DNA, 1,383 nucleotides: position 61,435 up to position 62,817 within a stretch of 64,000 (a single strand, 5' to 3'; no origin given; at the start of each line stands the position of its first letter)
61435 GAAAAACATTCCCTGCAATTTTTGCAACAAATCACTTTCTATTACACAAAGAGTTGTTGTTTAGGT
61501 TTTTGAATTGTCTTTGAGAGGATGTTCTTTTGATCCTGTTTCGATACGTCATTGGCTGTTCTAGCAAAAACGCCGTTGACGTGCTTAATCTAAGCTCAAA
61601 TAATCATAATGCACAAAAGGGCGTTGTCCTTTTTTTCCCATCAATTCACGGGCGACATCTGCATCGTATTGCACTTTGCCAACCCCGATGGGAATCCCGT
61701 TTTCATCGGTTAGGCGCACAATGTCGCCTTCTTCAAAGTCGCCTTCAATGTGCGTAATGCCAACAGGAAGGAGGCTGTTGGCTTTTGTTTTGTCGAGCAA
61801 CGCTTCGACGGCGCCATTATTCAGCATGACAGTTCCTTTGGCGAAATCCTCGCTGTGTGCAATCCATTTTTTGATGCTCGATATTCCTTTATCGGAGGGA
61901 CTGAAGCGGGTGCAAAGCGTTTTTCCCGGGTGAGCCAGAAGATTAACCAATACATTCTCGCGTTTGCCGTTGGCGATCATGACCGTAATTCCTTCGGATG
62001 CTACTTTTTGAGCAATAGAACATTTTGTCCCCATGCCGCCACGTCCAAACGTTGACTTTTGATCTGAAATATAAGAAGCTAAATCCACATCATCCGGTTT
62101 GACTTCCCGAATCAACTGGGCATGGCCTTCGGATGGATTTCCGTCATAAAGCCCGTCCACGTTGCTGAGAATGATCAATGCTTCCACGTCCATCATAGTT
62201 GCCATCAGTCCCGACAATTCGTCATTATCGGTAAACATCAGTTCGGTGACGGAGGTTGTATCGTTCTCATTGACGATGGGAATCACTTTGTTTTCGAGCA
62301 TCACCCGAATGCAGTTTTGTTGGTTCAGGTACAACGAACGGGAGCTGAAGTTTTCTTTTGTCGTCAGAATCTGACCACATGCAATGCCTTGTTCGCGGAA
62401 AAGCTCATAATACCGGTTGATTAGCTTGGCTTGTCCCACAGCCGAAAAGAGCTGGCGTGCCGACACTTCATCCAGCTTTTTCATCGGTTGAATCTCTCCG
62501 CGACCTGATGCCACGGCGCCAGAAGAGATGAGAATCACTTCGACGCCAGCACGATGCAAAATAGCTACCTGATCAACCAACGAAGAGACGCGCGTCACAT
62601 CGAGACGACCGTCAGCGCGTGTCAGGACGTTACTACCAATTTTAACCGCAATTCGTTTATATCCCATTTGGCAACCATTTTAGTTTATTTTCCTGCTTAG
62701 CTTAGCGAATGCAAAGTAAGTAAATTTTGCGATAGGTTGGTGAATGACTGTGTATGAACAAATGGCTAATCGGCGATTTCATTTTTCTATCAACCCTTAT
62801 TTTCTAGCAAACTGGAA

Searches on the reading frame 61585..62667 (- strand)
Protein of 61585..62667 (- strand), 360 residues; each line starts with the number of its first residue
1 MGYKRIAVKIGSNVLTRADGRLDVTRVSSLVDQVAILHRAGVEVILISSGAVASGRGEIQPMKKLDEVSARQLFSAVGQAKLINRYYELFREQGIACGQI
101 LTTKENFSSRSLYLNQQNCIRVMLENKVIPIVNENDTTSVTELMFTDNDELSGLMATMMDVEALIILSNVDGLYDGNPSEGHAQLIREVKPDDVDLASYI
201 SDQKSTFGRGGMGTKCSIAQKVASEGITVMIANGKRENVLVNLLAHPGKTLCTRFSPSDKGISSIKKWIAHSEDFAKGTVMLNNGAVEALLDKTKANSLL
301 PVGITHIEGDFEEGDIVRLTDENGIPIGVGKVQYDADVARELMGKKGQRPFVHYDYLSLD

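Call 7: search_protein_families(library=pfam, proteins=[window:61585-62667:-])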
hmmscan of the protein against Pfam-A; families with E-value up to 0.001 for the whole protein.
window:61585-62667:- (360 aa): 3 families
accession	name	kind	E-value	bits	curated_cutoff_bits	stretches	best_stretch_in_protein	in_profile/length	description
PF00696.33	AA_kinase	-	3e-40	138.9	24.9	1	4-233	1-234/234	Amino acid kinase family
PF01472.26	PUA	-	3.3e-16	59.4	24.8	1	278-348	1-68/74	PUA domain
PF17785.7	PUA_3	-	0.00013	22.1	22.6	0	304-330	23-49/64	PUA-like domain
